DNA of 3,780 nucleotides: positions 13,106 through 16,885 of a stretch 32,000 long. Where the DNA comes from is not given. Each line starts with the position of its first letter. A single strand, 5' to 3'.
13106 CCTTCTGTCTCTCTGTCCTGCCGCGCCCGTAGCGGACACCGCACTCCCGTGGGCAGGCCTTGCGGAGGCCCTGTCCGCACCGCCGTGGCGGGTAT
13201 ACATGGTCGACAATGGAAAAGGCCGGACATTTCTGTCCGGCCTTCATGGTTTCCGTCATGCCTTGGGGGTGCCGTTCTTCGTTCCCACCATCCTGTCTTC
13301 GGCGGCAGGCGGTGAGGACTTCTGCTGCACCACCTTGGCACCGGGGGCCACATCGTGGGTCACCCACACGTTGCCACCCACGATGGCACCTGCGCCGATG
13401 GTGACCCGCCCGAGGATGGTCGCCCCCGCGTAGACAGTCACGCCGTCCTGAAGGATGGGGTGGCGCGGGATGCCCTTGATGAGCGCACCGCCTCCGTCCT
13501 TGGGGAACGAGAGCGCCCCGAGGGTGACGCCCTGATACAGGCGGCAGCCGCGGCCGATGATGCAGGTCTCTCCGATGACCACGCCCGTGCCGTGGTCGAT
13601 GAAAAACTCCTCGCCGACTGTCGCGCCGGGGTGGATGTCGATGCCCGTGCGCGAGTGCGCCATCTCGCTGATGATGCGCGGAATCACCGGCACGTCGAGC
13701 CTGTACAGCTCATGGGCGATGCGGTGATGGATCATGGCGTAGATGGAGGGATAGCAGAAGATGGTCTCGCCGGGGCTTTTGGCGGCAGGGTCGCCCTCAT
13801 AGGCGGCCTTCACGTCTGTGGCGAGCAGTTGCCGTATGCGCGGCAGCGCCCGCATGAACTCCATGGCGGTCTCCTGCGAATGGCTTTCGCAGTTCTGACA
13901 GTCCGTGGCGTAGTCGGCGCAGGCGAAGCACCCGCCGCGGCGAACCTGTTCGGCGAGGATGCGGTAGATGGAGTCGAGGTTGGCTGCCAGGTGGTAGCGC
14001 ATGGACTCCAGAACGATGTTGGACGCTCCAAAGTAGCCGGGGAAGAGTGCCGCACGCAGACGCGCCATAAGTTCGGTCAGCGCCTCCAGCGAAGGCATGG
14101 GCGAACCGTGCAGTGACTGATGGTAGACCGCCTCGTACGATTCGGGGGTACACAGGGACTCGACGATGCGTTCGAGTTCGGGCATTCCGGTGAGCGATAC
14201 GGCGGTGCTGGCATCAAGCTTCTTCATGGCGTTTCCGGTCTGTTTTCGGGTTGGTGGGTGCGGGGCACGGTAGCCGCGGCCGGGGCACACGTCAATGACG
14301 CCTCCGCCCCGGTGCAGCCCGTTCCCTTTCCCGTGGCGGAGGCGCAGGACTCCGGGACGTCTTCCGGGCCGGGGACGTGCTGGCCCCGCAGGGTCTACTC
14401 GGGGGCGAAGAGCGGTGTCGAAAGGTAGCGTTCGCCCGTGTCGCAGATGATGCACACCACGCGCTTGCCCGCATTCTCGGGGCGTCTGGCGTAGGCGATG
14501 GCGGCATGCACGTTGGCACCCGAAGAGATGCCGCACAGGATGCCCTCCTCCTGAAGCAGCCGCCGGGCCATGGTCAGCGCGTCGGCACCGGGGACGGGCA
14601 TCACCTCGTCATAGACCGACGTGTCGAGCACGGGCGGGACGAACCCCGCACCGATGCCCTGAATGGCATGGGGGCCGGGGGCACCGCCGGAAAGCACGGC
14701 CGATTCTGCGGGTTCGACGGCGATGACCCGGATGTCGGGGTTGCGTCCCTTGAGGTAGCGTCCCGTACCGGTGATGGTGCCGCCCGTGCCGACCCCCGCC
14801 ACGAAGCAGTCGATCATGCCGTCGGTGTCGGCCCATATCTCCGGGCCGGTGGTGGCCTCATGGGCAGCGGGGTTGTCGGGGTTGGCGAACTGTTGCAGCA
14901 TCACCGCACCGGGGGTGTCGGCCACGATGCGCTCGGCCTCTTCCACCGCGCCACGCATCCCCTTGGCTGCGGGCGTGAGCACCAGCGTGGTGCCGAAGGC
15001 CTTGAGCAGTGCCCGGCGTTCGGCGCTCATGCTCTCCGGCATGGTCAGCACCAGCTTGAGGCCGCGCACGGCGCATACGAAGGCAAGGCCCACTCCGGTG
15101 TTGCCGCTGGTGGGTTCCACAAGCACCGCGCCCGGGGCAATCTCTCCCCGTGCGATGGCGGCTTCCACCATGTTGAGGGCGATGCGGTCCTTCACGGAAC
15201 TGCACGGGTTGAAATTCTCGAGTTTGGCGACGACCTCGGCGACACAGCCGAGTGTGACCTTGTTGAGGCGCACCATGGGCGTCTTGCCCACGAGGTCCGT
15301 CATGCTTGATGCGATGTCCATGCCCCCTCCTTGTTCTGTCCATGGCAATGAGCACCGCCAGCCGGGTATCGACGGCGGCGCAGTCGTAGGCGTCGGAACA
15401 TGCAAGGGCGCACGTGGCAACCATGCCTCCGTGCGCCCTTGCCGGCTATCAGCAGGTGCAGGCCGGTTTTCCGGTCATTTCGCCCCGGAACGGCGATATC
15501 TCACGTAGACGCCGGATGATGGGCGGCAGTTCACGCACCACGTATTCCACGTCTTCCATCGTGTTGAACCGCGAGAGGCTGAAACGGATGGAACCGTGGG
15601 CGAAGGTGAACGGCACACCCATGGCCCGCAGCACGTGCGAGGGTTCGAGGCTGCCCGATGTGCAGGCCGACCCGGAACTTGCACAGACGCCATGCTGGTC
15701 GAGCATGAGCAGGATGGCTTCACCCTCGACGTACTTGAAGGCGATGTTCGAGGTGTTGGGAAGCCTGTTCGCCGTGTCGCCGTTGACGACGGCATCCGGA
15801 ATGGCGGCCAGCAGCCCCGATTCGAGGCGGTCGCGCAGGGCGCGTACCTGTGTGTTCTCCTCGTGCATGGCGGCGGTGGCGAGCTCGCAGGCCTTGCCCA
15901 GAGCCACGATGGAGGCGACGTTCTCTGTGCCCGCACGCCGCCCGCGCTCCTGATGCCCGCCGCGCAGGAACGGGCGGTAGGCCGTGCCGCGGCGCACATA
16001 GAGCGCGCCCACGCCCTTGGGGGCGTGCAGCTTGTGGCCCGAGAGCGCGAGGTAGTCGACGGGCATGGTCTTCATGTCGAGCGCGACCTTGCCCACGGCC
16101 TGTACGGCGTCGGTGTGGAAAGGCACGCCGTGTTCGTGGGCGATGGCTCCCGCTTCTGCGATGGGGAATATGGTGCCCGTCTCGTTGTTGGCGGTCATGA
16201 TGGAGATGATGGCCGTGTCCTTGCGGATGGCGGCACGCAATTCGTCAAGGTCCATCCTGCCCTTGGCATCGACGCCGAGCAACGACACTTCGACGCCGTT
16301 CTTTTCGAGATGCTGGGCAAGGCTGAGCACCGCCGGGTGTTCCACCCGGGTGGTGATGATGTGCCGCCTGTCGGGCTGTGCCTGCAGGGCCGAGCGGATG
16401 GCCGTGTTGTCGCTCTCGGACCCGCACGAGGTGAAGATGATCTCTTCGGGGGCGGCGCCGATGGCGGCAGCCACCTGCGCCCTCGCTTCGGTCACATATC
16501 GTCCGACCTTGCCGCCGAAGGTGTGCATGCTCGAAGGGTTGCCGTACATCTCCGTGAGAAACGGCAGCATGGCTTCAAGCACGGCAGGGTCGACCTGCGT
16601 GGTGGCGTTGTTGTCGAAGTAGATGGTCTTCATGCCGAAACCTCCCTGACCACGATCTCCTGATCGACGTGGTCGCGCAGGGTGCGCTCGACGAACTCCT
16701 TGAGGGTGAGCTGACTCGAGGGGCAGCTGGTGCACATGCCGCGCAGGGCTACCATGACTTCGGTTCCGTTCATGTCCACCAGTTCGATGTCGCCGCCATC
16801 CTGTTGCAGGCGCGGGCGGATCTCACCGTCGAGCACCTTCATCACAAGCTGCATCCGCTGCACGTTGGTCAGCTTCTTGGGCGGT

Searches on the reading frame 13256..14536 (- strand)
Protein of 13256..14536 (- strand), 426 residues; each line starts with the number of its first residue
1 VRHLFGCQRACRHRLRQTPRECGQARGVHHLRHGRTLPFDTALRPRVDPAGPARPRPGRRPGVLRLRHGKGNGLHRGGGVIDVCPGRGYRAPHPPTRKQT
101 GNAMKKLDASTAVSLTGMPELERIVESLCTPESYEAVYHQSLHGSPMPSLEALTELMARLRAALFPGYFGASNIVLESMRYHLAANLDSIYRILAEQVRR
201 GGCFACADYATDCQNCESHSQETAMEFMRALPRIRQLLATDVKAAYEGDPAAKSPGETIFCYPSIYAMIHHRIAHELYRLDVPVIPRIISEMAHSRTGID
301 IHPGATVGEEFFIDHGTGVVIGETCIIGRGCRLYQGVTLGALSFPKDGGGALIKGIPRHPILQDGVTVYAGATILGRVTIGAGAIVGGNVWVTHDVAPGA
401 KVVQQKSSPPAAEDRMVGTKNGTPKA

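Call 79: search_protein_families(library=pfam, proteins=[window:13256-14536:-])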
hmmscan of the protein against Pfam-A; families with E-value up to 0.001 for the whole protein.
window:13256-14536:- (426 aa): 1 family
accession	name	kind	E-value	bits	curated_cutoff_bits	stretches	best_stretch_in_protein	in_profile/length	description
PF00132.30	Hexapep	-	2.6e-10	40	27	1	360-394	2-36/36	Bacterial transferase hexapeptide (six repeats)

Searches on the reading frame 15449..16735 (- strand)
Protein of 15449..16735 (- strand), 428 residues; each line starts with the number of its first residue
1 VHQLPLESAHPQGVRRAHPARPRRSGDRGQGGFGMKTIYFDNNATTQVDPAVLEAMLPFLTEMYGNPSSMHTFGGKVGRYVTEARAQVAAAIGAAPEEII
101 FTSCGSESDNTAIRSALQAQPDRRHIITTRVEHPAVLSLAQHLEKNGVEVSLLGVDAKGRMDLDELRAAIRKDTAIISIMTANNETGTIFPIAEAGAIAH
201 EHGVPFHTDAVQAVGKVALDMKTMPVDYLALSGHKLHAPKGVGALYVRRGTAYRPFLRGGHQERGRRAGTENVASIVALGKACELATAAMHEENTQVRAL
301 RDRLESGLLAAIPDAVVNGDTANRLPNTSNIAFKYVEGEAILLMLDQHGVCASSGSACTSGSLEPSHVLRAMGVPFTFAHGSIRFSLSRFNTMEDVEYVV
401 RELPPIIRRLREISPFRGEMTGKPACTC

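Call 79: search_protein_families(library=pfam, proteins=[window:15449-16735:-])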
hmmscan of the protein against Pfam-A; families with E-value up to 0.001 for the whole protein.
window:15449-16735:- (428 aa): 3 families
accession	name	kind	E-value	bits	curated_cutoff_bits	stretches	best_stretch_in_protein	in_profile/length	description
PF00266.25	Aminotran_5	-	8.3e-92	308.4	21.5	1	38-399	1-371/371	Aminotransferase class-V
PF01212.27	Beta_elim_lyase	-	7.4e-11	42.3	27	1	83-296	36-257/288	Beta-eliminating lyase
PF01041.23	DegT_DnrJ_EryC1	-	1.1e-06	28.6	19.8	1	78-217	23-153/360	DegT/DnrJ/EryC1/StrS aminotransferase family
